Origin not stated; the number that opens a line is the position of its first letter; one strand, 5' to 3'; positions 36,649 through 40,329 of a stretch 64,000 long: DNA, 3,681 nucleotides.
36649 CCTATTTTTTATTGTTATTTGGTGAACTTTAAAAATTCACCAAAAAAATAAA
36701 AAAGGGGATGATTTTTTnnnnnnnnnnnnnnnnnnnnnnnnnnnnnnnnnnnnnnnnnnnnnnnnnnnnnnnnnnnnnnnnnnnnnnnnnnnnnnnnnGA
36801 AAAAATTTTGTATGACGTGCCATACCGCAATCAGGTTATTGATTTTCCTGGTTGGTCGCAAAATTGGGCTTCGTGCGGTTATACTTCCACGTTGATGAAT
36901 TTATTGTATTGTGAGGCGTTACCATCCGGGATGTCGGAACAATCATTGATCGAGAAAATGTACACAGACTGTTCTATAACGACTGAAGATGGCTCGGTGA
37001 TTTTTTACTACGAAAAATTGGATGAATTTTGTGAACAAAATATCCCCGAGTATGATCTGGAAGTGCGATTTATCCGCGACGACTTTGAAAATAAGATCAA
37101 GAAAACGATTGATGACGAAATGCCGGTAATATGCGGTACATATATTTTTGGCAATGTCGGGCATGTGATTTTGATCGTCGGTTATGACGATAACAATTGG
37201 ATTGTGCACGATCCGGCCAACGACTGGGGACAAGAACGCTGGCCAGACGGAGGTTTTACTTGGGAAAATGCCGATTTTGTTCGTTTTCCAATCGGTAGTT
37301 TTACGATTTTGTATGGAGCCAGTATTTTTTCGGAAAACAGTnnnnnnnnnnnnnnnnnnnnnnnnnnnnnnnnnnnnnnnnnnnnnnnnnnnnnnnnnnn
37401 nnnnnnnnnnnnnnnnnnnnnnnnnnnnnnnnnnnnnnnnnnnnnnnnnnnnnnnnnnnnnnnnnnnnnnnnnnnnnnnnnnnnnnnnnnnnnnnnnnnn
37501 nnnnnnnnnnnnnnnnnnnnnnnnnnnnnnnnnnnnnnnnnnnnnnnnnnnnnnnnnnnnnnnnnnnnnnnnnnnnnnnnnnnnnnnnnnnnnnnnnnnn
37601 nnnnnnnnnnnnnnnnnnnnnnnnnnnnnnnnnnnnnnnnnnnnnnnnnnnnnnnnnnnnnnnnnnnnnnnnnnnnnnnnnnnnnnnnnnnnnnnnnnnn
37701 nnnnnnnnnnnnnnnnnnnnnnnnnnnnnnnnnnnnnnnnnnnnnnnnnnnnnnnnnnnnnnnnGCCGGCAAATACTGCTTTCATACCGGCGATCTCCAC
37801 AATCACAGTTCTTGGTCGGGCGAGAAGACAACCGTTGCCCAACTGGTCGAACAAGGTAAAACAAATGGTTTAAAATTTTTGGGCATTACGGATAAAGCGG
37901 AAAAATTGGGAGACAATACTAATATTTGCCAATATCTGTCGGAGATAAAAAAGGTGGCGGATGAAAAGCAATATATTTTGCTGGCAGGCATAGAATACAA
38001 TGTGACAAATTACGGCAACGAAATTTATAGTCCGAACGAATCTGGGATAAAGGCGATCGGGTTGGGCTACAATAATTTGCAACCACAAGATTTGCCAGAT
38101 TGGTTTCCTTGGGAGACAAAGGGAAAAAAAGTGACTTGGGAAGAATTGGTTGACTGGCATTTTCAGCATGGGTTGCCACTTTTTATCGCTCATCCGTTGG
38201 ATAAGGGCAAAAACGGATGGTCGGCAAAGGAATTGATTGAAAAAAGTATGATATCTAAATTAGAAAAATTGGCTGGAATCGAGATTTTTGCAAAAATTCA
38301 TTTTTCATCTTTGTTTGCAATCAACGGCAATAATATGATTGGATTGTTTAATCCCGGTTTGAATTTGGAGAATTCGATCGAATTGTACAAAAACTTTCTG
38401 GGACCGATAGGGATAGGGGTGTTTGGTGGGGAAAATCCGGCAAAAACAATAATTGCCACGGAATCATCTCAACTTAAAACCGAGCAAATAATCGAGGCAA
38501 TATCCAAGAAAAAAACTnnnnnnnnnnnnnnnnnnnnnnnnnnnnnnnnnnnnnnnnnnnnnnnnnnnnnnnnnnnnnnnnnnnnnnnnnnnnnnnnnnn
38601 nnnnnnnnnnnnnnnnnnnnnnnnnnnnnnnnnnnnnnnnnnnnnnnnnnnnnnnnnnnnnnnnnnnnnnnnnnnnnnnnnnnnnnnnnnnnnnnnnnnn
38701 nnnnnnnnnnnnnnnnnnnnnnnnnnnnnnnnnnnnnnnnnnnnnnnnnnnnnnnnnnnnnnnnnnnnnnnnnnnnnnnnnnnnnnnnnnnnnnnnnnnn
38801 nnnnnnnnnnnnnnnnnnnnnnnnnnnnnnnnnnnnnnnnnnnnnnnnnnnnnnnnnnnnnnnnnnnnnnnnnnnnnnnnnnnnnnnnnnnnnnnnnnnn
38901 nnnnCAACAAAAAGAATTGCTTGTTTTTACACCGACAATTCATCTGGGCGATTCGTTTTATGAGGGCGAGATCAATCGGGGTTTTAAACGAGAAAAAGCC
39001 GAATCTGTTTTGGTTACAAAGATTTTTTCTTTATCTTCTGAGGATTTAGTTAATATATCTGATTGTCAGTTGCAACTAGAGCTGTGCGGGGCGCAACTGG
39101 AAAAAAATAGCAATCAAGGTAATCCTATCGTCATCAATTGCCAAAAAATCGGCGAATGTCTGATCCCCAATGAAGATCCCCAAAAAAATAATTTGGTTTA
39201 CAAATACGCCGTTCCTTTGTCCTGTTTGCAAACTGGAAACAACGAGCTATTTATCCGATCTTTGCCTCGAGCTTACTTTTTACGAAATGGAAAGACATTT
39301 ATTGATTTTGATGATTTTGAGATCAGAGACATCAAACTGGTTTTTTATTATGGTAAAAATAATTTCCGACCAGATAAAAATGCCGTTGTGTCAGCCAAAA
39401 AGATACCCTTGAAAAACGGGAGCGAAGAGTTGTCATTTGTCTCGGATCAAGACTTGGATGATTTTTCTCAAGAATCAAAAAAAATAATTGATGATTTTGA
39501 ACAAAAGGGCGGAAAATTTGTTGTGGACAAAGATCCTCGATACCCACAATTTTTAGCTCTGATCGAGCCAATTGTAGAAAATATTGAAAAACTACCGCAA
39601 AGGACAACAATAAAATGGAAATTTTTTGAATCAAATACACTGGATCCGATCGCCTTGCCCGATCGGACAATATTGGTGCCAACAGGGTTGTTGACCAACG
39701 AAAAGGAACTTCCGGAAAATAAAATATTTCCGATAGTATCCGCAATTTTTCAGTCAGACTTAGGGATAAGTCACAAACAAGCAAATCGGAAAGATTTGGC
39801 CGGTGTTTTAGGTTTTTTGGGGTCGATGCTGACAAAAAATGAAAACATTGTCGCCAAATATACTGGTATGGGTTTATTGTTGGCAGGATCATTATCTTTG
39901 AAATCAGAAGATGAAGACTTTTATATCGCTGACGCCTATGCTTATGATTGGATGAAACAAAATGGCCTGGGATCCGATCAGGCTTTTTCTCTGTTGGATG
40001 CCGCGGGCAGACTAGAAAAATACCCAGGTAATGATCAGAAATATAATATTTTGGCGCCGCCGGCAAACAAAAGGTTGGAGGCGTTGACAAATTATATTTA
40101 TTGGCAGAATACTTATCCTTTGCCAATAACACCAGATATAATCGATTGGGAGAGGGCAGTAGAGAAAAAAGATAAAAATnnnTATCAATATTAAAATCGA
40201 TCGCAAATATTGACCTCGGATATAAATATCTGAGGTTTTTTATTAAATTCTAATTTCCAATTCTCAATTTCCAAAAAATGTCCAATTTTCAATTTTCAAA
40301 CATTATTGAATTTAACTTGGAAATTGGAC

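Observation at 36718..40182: A 1154-aa secreted protein that combines a C39-like cysteine peptidase domain with a PHP phosphoesterase domain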

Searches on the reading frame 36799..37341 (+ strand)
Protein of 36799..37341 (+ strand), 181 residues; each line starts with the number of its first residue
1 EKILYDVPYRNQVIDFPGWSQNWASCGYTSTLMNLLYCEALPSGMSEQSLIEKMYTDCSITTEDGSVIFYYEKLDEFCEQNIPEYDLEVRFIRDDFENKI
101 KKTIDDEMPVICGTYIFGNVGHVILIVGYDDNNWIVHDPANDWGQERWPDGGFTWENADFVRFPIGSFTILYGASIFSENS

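Call 48: search_solved_structures(query=A8, max_evalue=1, show_alignments=4)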
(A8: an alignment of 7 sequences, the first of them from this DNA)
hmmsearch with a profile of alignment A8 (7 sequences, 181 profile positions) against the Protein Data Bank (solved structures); distinct sequences matched with E-value up to 1: 1.
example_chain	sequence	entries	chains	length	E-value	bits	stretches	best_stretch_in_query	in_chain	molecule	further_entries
3erv_A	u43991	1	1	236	0.31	14.2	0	121-157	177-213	putative C39-like peptidase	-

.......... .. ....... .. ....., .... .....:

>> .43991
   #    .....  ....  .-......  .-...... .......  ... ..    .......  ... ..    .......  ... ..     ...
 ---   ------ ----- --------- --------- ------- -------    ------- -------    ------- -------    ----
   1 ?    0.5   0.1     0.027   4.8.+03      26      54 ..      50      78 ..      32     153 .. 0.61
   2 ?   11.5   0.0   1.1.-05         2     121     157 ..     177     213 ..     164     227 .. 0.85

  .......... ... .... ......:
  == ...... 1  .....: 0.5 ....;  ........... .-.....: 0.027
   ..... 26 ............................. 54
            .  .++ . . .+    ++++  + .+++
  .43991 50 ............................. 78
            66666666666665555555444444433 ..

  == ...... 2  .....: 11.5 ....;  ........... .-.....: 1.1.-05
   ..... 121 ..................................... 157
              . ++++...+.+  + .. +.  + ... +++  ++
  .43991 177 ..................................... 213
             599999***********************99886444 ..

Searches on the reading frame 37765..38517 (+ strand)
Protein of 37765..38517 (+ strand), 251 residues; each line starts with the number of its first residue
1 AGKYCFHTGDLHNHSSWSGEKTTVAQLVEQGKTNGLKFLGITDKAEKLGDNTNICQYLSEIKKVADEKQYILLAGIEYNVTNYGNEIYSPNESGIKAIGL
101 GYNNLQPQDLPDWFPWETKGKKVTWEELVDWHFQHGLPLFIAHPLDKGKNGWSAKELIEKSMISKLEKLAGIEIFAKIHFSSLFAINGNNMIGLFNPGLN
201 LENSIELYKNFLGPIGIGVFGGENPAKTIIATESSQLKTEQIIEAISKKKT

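Call 29: search_solved_structures(query=A6, max_evalue=1, show_alignments=4)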
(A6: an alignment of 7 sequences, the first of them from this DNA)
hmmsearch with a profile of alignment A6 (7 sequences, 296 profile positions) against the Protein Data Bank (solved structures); distinct sequences matched with E-value up to 1: 9.
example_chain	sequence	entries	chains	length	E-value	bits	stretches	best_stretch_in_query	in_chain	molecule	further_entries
2w9m_A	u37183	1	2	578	1.5e-05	27.9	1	8-81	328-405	POLYMERASE X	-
3b0y_A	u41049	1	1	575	5.1e-05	26.2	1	7-48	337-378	DNA polymerase beta family (X family)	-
3au2_A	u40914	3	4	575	5.2e-05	26.2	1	7-48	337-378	DNA polymerase beta family (X family)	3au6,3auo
3b0x_A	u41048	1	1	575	5.2e-05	26.2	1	7-48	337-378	DNA polymerase beta family (X family)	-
9etk_A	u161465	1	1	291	0.0016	21.3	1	10-58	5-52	Metal-dependent phosphoesterases (PHP family)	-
3e0f_A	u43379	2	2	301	0.0032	20.3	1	10-45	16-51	Putative Metal-dependent Phosphoesterase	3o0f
1m65_A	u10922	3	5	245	0.051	16.3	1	10-89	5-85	Hypothetical protein ycdX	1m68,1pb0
7ug9_A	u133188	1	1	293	0.36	13.6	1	10-45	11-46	5'-3' exoribonuclease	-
4xa3_A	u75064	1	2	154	0.47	13.2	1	188-283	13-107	Gp7-MYH7(1361-1425)-Eb1 chimera protein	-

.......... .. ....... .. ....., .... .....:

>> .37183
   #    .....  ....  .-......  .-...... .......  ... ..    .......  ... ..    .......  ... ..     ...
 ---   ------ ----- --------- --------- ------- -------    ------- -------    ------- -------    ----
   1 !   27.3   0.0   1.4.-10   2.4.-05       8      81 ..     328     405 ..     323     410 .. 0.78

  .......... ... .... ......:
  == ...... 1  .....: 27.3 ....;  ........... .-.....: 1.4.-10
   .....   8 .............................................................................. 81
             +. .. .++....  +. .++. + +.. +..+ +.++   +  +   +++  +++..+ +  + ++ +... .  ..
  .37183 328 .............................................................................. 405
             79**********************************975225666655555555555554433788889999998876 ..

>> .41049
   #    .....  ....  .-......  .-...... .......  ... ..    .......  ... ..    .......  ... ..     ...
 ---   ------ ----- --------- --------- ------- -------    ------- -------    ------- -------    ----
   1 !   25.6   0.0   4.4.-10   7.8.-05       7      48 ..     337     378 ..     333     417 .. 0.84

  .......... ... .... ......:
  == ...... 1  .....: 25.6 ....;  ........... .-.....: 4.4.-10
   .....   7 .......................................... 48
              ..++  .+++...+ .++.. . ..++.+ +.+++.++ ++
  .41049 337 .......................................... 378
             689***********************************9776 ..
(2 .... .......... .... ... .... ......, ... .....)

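Call 30: search_protein_families(library=pfam, alignment_id=A6, max_evalue=1)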
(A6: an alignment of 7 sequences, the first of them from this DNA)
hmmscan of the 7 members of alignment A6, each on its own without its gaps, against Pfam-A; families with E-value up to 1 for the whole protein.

A. member 1, seq(251 aa): 1 family
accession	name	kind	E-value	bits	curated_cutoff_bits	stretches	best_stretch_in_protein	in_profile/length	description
PF02811.25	PHP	-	0.00017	22.4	26.4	1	10-82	1-67/164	PHP domain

B. families by the number of members that match (of 7 scanned): 7 families
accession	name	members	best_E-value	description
PF02811.25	PHP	7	6.6e-11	PHP domain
PF02375.23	JmjN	2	0.14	jmjN domain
PF20709.2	DUF6823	1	0.059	Family of unknown function (DUF6823)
PF25509.1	DUF7916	1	0.16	Domain of unknown function (DUF7916)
PF11899.13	DUF3419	1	0.2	Protein of unknown function (DUF3419)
PF10137.14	CAP12-PCTIR_TIR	1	0.21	CAP12/Pycsar effector protein, TIR domain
PF11290.13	DUF3090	1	0.28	Protein of unknown function (DUF3090)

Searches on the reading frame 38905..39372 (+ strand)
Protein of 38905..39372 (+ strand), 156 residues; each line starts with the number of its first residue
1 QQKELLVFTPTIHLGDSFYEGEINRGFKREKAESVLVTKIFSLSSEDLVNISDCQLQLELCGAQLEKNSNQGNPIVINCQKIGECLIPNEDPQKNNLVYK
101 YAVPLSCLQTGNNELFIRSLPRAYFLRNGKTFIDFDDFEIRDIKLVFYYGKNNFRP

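Call 18: search_solved_structures(query=A3, max_evalue=10, show_alignments=2)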
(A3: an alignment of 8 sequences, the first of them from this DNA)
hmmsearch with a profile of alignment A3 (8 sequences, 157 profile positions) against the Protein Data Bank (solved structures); distinct sequences matched with E-value up to 10: 9.
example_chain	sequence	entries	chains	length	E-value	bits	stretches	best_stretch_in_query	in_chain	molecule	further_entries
7qep_C7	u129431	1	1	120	0.19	14.7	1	86-148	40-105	40S ribosomal protein S17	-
9xvc_H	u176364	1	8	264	1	12.4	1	71-140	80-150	KomC(H146N), a SIR2-domain NADase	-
7ekj_A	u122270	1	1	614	1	12.3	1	35-71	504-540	Classical swine fever virus NS5B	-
6ae7_A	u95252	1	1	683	1.1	12.2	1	35-71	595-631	RdRp catalytic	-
5yf8_A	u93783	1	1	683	1.2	12.2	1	35-71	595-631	RdRp catalytic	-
6ae5_A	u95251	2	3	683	1.3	12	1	35-71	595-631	RdRp catalytic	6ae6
5yf7_A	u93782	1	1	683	1.3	12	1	35-71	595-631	RdRp catalytic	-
5y6r_A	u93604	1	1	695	1.3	12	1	35-71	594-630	Genome polyprotein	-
5yf6_A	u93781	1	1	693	1.3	12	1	35-71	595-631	RdRp catalytic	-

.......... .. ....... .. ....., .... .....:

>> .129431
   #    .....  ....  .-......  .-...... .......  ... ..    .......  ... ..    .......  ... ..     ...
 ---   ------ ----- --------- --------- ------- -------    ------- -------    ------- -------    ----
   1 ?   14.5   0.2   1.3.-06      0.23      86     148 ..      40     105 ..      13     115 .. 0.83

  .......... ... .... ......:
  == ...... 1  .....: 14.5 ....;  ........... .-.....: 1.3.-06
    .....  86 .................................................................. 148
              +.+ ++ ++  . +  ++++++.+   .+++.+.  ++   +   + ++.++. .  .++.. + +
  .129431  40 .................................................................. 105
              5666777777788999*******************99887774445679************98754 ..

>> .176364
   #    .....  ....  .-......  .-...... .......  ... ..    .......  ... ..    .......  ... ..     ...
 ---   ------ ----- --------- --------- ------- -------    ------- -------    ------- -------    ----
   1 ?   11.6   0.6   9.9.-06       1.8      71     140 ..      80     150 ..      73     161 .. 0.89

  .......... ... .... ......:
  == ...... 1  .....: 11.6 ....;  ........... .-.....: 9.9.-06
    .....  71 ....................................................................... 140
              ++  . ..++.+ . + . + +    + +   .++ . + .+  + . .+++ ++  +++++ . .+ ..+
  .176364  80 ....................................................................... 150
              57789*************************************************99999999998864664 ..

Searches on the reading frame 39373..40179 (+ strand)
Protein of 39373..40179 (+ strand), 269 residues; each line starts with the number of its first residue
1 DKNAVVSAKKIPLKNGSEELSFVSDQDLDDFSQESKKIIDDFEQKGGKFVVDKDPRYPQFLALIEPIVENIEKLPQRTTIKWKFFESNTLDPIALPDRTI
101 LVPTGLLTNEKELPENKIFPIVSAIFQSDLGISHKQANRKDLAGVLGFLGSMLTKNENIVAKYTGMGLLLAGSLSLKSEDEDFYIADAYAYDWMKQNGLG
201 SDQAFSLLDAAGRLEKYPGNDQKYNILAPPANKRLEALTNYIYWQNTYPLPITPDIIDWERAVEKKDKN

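Call 17: search_solved_structures(query=A2, max_evalue=10, show_alignments=3)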
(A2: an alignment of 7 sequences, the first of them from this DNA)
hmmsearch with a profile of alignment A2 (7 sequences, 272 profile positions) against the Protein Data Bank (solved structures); distinct sequences matched with E-value up to 10: 1.
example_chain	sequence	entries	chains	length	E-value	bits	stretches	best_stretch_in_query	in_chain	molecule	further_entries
3c37_A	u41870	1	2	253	0.53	12.5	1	84-241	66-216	Peptidase, M48 family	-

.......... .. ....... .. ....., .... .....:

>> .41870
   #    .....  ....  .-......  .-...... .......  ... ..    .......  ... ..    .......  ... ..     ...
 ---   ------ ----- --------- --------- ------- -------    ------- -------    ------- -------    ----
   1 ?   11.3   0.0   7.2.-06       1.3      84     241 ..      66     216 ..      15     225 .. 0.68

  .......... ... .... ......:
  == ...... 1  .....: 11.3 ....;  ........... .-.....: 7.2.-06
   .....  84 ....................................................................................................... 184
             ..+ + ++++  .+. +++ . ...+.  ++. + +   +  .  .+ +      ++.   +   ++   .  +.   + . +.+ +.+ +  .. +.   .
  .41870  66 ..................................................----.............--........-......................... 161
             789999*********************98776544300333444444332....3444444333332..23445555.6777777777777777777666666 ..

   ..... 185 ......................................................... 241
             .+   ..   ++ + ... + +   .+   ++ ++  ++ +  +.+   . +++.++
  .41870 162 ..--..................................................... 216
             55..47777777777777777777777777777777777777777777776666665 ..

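Call 19: search_protein_families(library=pfam, alignment_id=A2, max_evalue=10)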
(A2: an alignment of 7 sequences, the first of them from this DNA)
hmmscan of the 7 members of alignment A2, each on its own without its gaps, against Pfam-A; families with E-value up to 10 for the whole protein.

A. member 1, seq(269 aa): 0 families

B. families by the number of members that match (of 7 scanned): 5 families
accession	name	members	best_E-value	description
PF01435.24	Peptidase_M48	2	0.077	Peptidase family M48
PF22879.1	AIPR_N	1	0.14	Abortive infection phage resistance protein N-terminal domain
PF09145.16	Ubiq-assoc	1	0.21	Ubiquitin-associated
PF07749.17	ERp29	1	0.7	Endoplasmic reticulum protein ERp29, C-terminal domain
PF18928.5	DUF5677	1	2.7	Family of unknown function (DUF5677)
